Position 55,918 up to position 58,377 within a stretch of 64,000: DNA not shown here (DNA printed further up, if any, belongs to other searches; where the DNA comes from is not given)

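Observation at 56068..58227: KAP NTPase lacking the usual membrane insert and carrying a ~270-aa unassigned C-terminal domain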

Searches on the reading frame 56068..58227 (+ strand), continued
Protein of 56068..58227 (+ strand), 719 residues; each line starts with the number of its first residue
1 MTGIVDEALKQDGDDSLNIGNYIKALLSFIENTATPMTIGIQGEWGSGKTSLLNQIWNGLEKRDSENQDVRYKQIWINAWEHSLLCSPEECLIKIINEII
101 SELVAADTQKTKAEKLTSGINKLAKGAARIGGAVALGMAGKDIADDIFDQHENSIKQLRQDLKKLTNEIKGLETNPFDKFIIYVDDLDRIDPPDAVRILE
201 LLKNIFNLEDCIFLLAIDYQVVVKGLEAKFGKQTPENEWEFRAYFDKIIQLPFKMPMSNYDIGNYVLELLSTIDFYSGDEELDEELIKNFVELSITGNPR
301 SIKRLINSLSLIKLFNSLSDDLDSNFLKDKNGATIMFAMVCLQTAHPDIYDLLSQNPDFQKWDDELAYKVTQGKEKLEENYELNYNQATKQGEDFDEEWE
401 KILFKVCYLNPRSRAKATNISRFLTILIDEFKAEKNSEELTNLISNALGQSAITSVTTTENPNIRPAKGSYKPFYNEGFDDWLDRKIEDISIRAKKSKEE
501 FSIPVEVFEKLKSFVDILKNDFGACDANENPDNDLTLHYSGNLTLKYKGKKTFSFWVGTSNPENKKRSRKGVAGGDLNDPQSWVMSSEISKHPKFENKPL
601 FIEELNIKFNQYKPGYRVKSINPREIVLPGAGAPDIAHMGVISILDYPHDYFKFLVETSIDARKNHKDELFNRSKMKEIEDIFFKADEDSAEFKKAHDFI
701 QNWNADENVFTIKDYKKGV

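Call 20: find_encoding_contigs(protein=P0060, flank=8000, max_places=2)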
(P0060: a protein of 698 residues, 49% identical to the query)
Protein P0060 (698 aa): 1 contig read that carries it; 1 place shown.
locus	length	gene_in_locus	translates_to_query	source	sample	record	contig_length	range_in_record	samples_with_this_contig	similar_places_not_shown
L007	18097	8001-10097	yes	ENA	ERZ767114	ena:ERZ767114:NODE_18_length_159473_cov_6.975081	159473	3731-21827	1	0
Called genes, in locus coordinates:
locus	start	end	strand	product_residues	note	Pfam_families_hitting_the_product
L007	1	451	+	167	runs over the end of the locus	PF00583:Acetyltransf_1, PF13673:Acetyltransf_10 (weak), PF13508:Acetyltransf_7 (weak)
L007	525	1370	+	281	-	PF01027:Bax1-I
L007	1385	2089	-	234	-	-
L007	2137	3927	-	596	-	PF00009:GTP_EFTU, PF01926:MMR_HSR1 (weak), PF03144:GTP_EFTU_D2, PF22042:EF-G_D2 (weak), PF00679:EFG_C, PF21018:BipA_C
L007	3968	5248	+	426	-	PF01546:Peptidase_M20, PF07687:M20_dimer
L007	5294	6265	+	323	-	PF03060:NMO, PF01070:FMN_dh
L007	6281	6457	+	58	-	-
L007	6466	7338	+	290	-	PF03446:NAD_binding_2, PF03807:F420_oxidored (faint), PF14833:NAD_binding_11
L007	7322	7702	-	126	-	-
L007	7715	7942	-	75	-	-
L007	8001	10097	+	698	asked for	PF07693:KAP_NTPase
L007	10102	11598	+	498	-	PF11074:DUF2779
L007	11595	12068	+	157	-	-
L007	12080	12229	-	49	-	-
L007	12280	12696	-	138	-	PF03819:MazG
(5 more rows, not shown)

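Call 39: find_related_loci(query=A2, collection=genome_contigs, flank=10000)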
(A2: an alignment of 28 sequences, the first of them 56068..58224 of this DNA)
Query A2 (719 aa) in genome_contigs; peptide patterns used: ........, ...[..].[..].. (x = any residue, [..] = any of these).
453 stretches matched a pattern; 431 encode a relative of the query (tblastn E <= 1e-3); the best 80 are kept; 80 distinct loci.
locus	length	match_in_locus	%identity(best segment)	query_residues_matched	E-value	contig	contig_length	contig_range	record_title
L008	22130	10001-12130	71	1-718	0e+0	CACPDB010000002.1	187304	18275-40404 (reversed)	MAG: uncultured SAR86 cluster bacterium isolate AH-326-N13 genome assembly, contig: AH-326-N13_NODE_2, whole genome shot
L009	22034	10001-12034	56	1-707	0e+0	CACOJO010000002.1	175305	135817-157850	MAG: uncultured SAR86 cluster bacterium isolate AH-321-K11 genome assembly, contig: AH-321-K11_NODE_2, whole genome shot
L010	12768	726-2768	53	1-708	0e+0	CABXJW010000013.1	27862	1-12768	MAG: uncultured Woeseiaceae bacterium isolate AG-319-E21 genome assembly, contig: AG-319-E21_NODE_13, whole genome shotg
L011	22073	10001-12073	50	1-708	0e+0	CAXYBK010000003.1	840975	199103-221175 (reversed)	MAG: uncultured SAR86 cluster bacterium isolate FRAM_RAS_F4_07_1819_4-MAG_13 genome assembly, contig: FRAM_RAS_F4_07_181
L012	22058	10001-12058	48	1-703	0e+0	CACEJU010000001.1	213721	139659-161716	uncultured SAR86 cluster bacterium isolate AG-390-P05 genome assembly, contig: AG-390-P05_NODE_1, whole genome shotgun s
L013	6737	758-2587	53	1-632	0e+0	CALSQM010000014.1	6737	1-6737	MAG: uncultured SAR86 cluster bacterium isolate AK_MB155 genome assembly, contig: contig_4212_AK_MB155, whole genome sho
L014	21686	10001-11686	54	1-571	0e+0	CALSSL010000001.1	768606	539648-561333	MAG: uncultured SAR86 cluster bacterium isolate P_MB137_1 genome assembly, contig: contig_10071_P_MB137, whole genome sh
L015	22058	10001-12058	47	1-703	0e+0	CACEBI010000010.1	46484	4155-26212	uncultured SAR86 cluster bacterium isolate AG-390-J18 genome assembly, contig: AG-390-J18_NODE_10, whole genome shotgun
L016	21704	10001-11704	53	1-561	7e-179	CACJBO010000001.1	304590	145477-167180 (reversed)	uncultured SAR86 cluster bacterium isolate AG-447-B02 genome assembly, contig: AG-447-B02_NODE_1, whole genome shotgun s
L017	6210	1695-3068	50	3-466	1e-142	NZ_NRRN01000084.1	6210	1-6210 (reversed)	Halorhodospira abdelmalekii strain DSM 2110 scaffold0084, whole genome shotgun sequence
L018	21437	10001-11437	48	3-483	6e-142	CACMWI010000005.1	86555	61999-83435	MAG: uncultured Alphaproteobacteria bacterium isolate AG-892-F10 genome assembly, contig: AG-892-F10_NODE_5, whole genom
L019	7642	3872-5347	47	2-484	7e-141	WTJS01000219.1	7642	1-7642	MAG: Alphaproteobacteria bacterium isolate PL36330bin_25 NODE_4842_length_7642_cov_5.648478, whole genome shotgun sequen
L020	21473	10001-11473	46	2-489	3e-140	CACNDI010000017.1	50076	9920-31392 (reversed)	MAG: uncultured Alphaproteobacteria bacterium isolate AG-892-M03 genome assembly, contig: AG-892-M03_NODE_17, whole geno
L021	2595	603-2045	47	2-483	1e-147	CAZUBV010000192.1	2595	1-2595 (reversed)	MAG TPA_asm: uncultured Flavobacteriaceae bacterium isolate binchicken_co208_104 genome assembly, contig: NODE_57594_len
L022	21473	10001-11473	47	1-492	3e-137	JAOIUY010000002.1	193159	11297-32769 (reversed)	Pseudomonadales bacterium isolate AM-377-L22 AM-377-L22_NODE_2, whole genome shotgun sequence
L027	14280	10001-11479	46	3-489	3e-137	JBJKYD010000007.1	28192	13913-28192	MAG: Gammaproteobacteria bacterium isolate LRMED-302 Gammaproteobacteria-LRMED-302-C7, whole genome shotgun sequence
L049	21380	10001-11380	39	2-468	1e-97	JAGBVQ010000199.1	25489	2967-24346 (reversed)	MAG: Alistipes sp. isolate RGIG9488 Yak_Cecum-5__c686195, whole genome shotgun sequence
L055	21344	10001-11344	40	2-456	8e-96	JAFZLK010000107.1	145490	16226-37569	MAG: Bacteroidales bacterium isolate RGIG7873 Water_buffalos_Reticulum-4__c986850, whole genome shotgun sequence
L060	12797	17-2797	39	2-472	2e-95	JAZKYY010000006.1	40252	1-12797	MAG: Paludibacteraceae bacterium isolate T1900045095_TC20190089.MAGScoT_cleanbin_000001 SGB_4728_k141_1699444, whole gen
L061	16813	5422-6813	38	2-468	4e-95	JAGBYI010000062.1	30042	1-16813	MAG: Bacteroidaceae bacterium isolate RGIG9558 Yak_Colon-3__c220255, whole genome shotgun sequence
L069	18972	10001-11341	40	2-456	5e-94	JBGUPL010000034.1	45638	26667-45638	MAG: Bacteroidales bacterium isolate ruminal_MAG_164 ruminal_MAG_164_contig_0034, whole genome shotgun sequence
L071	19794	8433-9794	39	1-462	3e-94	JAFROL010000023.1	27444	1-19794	MAG: Bacteroidales bacterium isolate RGIG2655 Goat_Omasum-2__c636, whole genome shotgun sequence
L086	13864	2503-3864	39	2-462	2e-93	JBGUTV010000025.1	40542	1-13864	MAG: Candidatus Cryptobacteroides sp. isolate fecal_MAG_61 fecal_MAG_61_contig_0025, whole genome shotgun sequence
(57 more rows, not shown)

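Call 52: predict_structure(alignment_id=A2)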
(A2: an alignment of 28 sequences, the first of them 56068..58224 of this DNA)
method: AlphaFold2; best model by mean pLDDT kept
length: 719 residues; sequences in the alignment: 28
mean_pLDDT: 76.4   pTM: 0.41
mean pLDDT of the five models: 76.4, 73.6, 73.2, 72.9, 71.6
residues with pLDDT >= 90: 144; 70-90: 368; 50-70: 134; < 50: 73
segments of 3 or more residues with pLDDT < 50: 1-17, 129-153, 457-470, 564-574
pLDDT, mean of each block of 10 residues (from residue 1): 40 50 77 80 64 82 78 81 61 72 68 56 53 44 45 53 65 73 81 78 72 80 77 78 75 59 77 82 88 77 82 78 73 91 89 89 89 85 86 81 89 85 91 70 86 55 40 78 88 80 90 96 92 92 92 89 45 62 91 92 90 60 60 79 89 95 92 86 87 88 83 79
secondary structure, 60 per line:
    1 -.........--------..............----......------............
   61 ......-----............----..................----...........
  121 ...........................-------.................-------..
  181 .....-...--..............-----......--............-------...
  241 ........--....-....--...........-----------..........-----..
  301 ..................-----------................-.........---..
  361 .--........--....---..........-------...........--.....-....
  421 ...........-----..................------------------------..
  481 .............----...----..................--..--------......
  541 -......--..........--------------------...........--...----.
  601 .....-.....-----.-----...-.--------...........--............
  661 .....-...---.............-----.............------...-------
elements in order (helices of 4 or more, strands of 3 or more residues): H2-10 H19-32 E37-42 H49-66 E72-78 H79-83 H88-105 H110-147 H155-171 E179-185 H192-205 E211-216 H219-230 H238-248 E251-254 H256-259 H262-272 H284-293 H299-318 H330-345 H347-355 H364-371 H374-377 H381-390 H398-408 H411-415 H417-431 H437-454 H479-493 H505-522 E535-540 E542-547 E550-559 E583-590 E600-602 E607-611 E636-643 H649-665 H673-685 H691-703 E710-712
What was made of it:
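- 56395..56580 (+): Helical hairpin between Walker A and B (aa 110-171), including the conserved Gly/Ala-rich segment 126-140. Not TM-grade. Full-length AF2 model shows H110-147 and H155-171, with pLDDT <50 for aa 129-153 (call 52).
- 57004..57432 (+): All-alpha extension of the KAP core (aa 313-455). All-helical in the model with pLDDT mostly 80-90 (call 52).
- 57433..57492 (+): Conserved but disordered linker (aa 456-475, ......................). pLDDT <50 for aa 457-470 (call 52).
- On KAP P-loop NTPase family (Pfam PF07693): The Walker A-B interval is modelled as a helical hairpin (call 52).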

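Call 60: fold_search(model_id=the predicted structure, library=pdb)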
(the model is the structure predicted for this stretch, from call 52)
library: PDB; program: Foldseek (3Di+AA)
matches with E <= 10: 961; with E <= 0.001: 61
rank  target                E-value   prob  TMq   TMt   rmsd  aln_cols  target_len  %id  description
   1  8hr8_F                7.4e-07  1.00  0.36  0.32  12.9       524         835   12  Structure of heptameric RdrA ring (released 2023-02-01)
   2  8hr8_A                9.7e-07  1.00  0.35  0.31  12.1       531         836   13  Structure of heptameric RdrA ring (released 2023-02-01)
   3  8hr8_C                9.7e-07  1.00  0.36  0.32  14.5       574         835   13  Structure of heptameric RdrA ring (released 2023-02-01)
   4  8hr8_G                1.1e-06  1.00  0.34  0.31  12.0       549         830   14  Structure of heptameric RdrA ring (released 2023-02-01)
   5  8hra_C                2.0e-06  1.00  0.34  0.29  26.0       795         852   12  Structure of heptameric RdrA ring in RNA-loading state (released 2023-02-01)
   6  8hrb_D                2.6e-06  1.00  0.31  0.27  13.4       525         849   14  Structure of tetradecameric RdrA ring in RNA-loading state (released 2023-02-01)
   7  8hrb_A                2.6e-06  1.00  0.28  0.25  12.4       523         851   14  Structure of tetradecameric RdrA ring in RNA-loading state (released 2023-02-01)
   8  8hr8_H                4.3e-06  1.00  0.37  0.32  13.6       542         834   12  Structure of heptameric RdrA ring (released 2023-02-01)
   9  8hr8_E                4.5e-06  1.00  0.35  0.31  12.2       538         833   12  Structure of heptameric RdrA ring (released 2023-02-01)
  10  8bv0_A                1.5e-05  1.00  0.22  0.41  17.4       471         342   13  Binary complex between the NB-ARC domain from the Tomato immune receptor NRC1 and the SPRY domain-containing effector  (released 2022-12-21)
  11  7jk5_A                1.8e-05  1.00  0.25  0.42  14.0       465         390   11  Structure of Drosophila ORC bound to DNA (released 2020-09-09)
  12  7jpq_D                3.3e-05  1.00  0.22  0.34  17.2       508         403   11  ORC-O2-5: Human Origin Recognition Complex (ORC) with subunits 2,3,4,5 (released 2020-09-02)
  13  8hrb_C                3.6e-05  1.00  0.31  0.27  11.1       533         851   14  Structure of tetradecameric RdrA ring in RNA-loading state (released 2023-02-01)
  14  5zr1_D                5.2e-05  1.00  0.19  0.28  16.9       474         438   12  Saccharomyces Cerevisiae Origin Recognition Complex Bound to a 72-bp Origin DNA containing ACS and B1 element (released 2018-07-11)
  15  7jgr_C                6.9e-05  1.00  0.22  0.25  21.9       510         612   10  Structure of Drosophila ORC bound to DNA (84 bp) and Cdc6 (released 2020-09-09)
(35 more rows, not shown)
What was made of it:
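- Closest known: RdrA of the RADAR system. Same: It is the closest solved fold to the full-length model (Foldseek E=7e-7, prob 1.0, ~530 aligned columns; call 60).
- Closest known: RdrA of the RADAR system. Different: TM-scores are low (0.31-0.37) and identity is 12-14% (call 60).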

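Call 62: search_protein_families(library=pfam, max_evalue=0.1, proteins=[L001:10143-11639:+])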
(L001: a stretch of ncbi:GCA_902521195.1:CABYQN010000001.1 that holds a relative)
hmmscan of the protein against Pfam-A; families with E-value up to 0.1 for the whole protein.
L001:10143-11639:+ (498 aa): 2 families
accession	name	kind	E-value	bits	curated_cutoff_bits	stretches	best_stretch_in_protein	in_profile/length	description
PF11074.14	DUF2779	-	3.8e-41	140.7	23.3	1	296-424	2-126/126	Domain of unknown function(DUF2779)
PF01930.23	Cas_Cas4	-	4e-05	24.2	22.7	1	95-220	54-160/160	Domain of unknown function DUF83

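Call 68: search_protein_families(library=pfam, max_evalue=0.001, proteins=[L049:3465-5387:+, L060:9002-10759:+, L069:9438-9917:+, L061:1104-1715:+, L086:1015-2022:+, L069:12606-13988:+, L086:7299-8165:+, L027:7696-8169:-, L055:3393-4574:+, L071:4603-6378:+])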
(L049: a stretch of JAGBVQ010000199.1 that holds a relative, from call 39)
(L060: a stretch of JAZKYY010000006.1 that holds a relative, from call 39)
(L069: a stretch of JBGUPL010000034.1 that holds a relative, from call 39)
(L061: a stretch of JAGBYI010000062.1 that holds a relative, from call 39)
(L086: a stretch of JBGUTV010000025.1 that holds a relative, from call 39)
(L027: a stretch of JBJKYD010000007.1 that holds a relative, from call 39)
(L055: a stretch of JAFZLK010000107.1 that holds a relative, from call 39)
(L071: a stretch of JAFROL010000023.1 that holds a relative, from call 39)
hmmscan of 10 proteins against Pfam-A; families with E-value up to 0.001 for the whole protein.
L049:3465-5387:+ (640 aa): 0 families

L060:9002-10759:+ (585 aa): 1 family
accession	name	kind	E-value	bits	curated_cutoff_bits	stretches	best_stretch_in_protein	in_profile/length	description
PF00520.37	Ion_trans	-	1.2e-22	80.7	25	1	41-267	1-239/241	Ion transport protein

L069:9438-9917:+ (159 aa): 0 families

L061:1104-1715:+ (203 aa): 1 family
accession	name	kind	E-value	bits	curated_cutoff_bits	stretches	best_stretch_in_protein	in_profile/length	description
PF01470.22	Peptidase_C15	-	3e-44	152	22.7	1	1-194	1-200/204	Pyroglutamyl peptidase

L086:1015-2022:+ (335 aa): 1 family
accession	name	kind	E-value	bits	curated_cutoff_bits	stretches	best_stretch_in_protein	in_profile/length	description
PF22945.2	LEM-3_GIY-YIG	-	1e-15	58.4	27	1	42-131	25-115/151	LEM-3-like GIY-YIG domain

L069:12606-13988:+ (460 aa): 0 families

L086:7299-8165:+ (288 aa): 1 family
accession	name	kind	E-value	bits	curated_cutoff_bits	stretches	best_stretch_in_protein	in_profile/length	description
PF13557.12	Phenol_MetA_deg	-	4.7e-12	46.9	22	1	64-268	1-224/242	Putative MetA-pathway of phenol degradation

L027:7696-8169:- (157 aa): 0 families

L055:3393-4574:+ (393 aa): 2 families
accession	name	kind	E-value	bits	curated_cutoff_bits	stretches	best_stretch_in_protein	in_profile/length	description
PF00691.25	OmpA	-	1.9e-17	63.9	27.2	1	292-385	2-96/98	OmpA family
PF05359.17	DUF748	-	1.3e-05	23.9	50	1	286-336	877-927/1037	Domain of Unknown Function (DUF748)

L071:4603-6378:+ (591 aa): 7 families
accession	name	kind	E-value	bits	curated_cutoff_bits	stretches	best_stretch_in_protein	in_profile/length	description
PF00069.31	Pkinase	-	4.1e-33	115.3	31.7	1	55-224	22-190/263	Protein kinase domain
PF13306.12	LRR_5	-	1.2e-27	96.7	27.7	2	333-441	21-121/127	BspA type Leucine rich repeat region (6 copies)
PF07714.23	PK_Tyr_Ser-Thr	-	8.2e-25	88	23.1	1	61-221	32-194/258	Protein tyrosine and serine/threonine kinase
PF01636.29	APH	-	2.6e-06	27.8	23.2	1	151-184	168-201/239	Phosphotransferase enzyme family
PF06293.20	Kdo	-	4.3e-06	26.7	21.3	1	109-177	93-166/207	Lipopolysaccharide kinase (Kdo/WaaP) family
PF03109.22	ABC1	-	1.8e-05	24.5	22.9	1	79-181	120-215/244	ABC1 atypical kinase-like domain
PF01163.29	RIO1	-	4.6e-05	23.6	22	1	71-178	47-149/187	RIO domain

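Call 79: find_related_loci(query=A2, collection=viral_contigs, flank=8000)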
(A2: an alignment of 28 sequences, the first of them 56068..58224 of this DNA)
Query A2 (719 aa) in viral_contigs; peptide patterns used: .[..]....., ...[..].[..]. (x = any residue, [..] = any of these).
29 stretches matched a pattern, but none encodes a relative of the query by tblastn (E <= 1e-3).
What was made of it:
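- Tried and rejected: No relatives were found on IMG/VR contigs with the patterns used (call 79).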

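Call 85: search_solved_structures(query=A2, max_evalue=1)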
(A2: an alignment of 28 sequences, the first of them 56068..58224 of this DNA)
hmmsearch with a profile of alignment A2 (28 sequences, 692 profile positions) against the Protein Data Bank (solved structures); distinct sequences matched with E-value up to 1: 0.
